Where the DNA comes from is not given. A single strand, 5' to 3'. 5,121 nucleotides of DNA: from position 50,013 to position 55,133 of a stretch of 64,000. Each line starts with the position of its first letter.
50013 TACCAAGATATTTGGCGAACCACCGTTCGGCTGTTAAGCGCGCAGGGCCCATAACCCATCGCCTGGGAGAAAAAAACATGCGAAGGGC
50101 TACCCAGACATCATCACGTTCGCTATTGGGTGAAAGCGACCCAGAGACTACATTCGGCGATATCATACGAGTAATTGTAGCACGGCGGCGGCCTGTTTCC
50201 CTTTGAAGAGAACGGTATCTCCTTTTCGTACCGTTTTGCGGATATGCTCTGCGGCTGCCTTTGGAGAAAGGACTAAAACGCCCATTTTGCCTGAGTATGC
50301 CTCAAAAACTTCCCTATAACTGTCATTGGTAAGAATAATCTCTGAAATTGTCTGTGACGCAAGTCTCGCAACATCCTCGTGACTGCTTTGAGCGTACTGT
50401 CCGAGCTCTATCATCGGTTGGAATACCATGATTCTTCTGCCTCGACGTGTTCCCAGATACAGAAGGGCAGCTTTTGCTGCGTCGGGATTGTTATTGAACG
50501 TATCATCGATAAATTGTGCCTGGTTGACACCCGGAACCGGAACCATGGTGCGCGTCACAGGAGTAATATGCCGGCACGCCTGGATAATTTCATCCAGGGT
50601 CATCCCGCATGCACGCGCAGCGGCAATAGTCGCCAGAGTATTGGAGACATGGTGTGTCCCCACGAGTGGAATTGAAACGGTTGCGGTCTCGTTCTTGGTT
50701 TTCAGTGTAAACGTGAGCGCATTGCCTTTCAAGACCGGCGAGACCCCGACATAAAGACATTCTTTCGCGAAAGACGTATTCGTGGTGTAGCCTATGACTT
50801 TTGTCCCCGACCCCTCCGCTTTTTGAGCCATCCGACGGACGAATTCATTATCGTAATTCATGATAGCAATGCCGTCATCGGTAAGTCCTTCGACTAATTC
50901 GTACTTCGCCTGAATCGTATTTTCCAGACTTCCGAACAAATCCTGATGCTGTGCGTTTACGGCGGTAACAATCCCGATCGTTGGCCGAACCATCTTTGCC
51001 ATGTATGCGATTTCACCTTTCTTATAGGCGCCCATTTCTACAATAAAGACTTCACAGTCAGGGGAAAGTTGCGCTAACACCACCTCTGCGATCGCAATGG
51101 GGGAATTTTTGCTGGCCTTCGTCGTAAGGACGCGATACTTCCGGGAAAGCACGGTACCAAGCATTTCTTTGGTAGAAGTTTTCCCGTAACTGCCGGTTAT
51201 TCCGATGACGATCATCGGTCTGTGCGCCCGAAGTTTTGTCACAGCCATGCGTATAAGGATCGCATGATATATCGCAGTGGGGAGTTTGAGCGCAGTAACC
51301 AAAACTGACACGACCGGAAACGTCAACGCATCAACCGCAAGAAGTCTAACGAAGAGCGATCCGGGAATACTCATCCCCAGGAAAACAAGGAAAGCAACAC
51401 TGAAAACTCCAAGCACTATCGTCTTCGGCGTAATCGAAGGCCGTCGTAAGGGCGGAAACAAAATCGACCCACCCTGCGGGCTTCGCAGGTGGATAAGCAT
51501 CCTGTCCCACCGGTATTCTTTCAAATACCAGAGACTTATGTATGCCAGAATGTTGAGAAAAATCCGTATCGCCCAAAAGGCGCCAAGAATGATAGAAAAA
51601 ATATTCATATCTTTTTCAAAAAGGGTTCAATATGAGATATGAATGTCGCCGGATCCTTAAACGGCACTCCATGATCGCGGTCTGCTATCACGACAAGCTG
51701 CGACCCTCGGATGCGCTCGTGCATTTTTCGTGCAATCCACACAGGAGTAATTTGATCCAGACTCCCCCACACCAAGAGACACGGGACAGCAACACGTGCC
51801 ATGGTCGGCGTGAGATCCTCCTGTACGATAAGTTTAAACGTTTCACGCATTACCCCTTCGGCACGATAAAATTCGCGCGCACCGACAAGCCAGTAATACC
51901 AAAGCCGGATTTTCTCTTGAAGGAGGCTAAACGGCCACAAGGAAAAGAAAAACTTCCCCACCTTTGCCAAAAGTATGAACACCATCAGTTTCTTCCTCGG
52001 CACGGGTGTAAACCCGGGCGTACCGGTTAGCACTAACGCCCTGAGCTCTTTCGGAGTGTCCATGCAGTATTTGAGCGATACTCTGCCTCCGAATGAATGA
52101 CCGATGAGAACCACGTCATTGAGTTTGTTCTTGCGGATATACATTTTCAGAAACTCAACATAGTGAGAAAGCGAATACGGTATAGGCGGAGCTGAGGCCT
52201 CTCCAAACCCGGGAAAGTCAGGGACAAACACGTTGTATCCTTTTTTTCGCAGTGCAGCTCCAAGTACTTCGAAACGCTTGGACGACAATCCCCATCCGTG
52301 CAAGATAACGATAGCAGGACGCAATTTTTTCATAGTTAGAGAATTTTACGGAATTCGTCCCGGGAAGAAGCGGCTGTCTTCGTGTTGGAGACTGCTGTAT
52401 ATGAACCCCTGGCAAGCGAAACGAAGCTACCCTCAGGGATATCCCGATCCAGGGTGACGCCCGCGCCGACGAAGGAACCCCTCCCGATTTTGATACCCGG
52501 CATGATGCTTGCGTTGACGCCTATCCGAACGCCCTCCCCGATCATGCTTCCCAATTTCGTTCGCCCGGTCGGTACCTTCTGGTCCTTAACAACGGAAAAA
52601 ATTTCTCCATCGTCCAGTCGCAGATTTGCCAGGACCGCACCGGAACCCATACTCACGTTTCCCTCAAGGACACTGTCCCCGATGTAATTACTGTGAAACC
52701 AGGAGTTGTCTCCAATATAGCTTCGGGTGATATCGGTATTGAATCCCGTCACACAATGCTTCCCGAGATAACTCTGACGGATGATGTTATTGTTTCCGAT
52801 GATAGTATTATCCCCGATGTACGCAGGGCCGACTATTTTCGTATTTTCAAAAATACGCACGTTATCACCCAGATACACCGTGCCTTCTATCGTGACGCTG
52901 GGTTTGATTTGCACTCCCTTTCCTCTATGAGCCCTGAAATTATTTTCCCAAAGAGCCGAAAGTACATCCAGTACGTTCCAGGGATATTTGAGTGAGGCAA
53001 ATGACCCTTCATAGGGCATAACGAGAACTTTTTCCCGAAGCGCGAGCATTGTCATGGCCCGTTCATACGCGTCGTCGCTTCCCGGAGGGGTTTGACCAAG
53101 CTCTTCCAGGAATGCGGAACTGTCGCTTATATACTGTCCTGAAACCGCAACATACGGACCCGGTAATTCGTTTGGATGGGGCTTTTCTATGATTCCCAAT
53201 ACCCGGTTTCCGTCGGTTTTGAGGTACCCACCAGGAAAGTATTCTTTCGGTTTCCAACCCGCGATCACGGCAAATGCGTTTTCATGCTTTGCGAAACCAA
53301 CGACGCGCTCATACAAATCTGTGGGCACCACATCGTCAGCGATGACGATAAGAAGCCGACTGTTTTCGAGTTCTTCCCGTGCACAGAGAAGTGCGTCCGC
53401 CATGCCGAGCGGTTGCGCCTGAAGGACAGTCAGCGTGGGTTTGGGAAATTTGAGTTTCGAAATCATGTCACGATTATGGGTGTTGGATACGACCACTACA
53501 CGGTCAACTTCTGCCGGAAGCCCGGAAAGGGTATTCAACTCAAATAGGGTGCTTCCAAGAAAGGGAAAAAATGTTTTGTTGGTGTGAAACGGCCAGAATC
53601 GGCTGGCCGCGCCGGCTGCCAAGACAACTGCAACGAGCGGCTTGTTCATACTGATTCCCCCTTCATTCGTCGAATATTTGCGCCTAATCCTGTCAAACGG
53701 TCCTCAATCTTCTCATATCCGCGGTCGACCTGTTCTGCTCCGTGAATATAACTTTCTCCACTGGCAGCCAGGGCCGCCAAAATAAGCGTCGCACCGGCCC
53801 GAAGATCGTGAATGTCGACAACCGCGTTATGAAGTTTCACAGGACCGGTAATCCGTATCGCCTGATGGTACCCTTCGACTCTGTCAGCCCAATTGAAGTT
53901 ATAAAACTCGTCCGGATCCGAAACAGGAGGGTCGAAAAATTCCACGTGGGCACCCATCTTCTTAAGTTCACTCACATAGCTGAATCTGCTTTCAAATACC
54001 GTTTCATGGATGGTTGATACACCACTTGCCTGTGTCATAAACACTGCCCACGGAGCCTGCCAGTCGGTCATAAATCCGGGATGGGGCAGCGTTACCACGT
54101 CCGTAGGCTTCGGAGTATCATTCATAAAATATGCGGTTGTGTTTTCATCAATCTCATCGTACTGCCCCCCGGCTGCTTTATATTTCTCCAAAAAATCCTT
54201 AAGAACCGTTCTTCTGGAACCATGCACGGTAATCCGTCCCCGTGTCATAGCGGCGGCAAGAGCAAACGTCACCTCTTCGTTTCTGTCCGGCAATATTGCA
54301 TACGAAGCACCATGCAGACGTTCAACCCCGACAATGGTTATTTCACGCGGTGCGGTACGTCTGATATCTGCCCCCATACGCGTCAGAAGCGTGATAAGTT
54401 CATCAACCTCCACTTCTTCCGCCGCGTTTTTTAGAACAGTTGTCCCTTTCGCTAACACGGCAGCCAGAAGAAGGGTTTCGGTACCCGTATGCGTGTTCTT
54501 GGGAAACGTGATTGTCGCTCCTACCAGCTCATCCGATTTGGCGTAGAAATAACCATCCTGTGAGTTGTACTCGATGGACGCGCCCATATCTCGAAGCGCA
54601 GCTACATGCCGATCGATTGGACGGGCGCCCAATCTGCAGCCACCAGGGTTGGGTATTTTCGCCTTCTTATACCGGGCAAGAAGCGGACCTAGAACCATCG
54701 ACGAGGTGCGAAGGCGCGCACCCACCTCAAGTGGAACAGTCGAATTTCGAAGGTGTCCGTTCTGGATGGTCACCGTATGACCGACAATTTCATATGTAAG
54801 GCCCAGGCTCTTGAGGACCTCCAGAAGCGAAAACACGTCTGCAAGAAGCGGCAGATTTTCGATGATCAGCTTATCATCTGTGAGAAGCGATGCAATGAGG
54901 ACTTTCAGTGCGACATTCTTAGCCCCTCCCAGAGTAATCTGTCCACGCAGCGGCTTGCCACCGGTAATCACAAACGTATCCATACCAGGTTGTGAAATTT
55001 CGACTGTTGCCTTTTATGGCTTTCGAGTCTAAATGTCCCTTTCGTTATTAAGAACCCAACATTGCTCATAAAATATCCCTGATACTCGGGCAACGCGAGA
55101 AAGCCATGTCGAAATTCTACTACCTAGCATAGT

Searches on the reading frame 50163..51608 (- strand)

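Call 51: search_protein_families(library=pfam, proteins=[window:50163-51608:-], max_evalue=0.00001)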
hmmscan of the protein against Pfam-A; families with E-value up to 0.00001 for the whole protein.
window:50163-51608:- (481 aa): 2 families
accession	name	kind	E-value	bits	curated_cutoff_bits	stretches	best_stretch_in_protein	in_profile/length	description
PF08245.18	Mur_ligase_M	-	6.9e-38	131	24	1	137-331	1-200/200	Mur ligase middle domain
PF02875.26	Mur_ligase_C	-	2.4e-13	51.5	28.4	1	359-471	7-126/127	Mur ligase, glutamate ligase domain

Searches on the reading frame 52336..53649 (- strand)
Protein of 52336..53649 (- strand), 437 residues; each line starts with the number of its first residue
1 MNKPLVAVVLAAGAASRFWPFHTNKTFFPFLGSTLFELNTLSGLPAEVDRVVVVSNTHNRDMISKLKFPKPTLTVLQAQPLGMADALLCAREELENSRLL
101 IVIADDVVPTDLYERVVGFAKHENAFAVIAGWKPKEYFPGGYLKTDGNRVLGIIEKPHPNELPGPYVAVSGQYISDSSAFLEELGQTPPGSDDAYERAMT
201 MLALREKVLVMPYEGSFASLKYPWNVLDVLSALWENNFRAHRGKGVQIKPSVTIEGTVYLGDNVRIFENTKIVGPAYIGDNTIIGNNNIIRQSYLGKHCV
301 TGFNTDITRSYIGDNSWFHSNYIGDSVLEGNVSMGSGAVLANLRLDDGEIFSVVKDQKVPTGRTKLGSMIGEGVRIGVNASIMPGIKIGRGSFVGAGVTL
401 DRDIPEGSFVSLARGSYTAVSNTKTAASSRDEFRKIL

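Call 51: search_protein_families(library=pfam, proteins=[window:52336-53649:-], max_evalue=0.00001)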
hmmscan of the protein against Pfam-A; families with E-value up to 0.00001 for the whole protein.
window:52336-53649:- (437 aa): 5 families
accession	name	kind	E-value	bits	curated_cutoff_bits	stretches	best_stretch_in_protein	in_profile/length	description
PF00132.30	Hexapep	-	1.3e-19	69.4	27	2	368-400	2-34/36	Bacterial transferase hexapeptide (six repeats)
PF00483.29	NTP_transferase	-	4.8e-19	69.3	21.2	1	7-187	2-192/245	Nucleotidyl transferase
PF25084.1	LbH_EIF2B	-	2.3e-13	50.5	54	1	256-341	2-88/105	EIF2B subunit epsilon LbH domain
PF12804.13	NTP_transf_3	-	3.9e-11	43.8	27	1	7-135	1-126/160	MobA-like NTP transferase domain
PF14602.12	Hexapep_2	-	1.5e-07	31.4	27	1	370-402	4-34/34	Hexapeptide repeat of succinyl-transferase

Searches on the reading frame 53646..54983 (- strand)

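Call 51: search_protein_families(library=pfam, proteins=[window:53646-54983:-], max_evalue=0.00001)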
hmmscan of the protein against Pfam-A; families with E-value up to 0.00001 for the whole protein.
window:53646-54983:- (445 aa): 1 family
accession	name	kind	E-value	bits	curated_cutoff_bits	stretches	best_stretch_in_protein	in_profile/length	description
PF00275.25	EPSP_synthase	-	4.4e-82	276.5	22.8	1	7-430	2-417/417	EPSP synthase (3-phosphoshikimate 1-carboxyvinyltransferase)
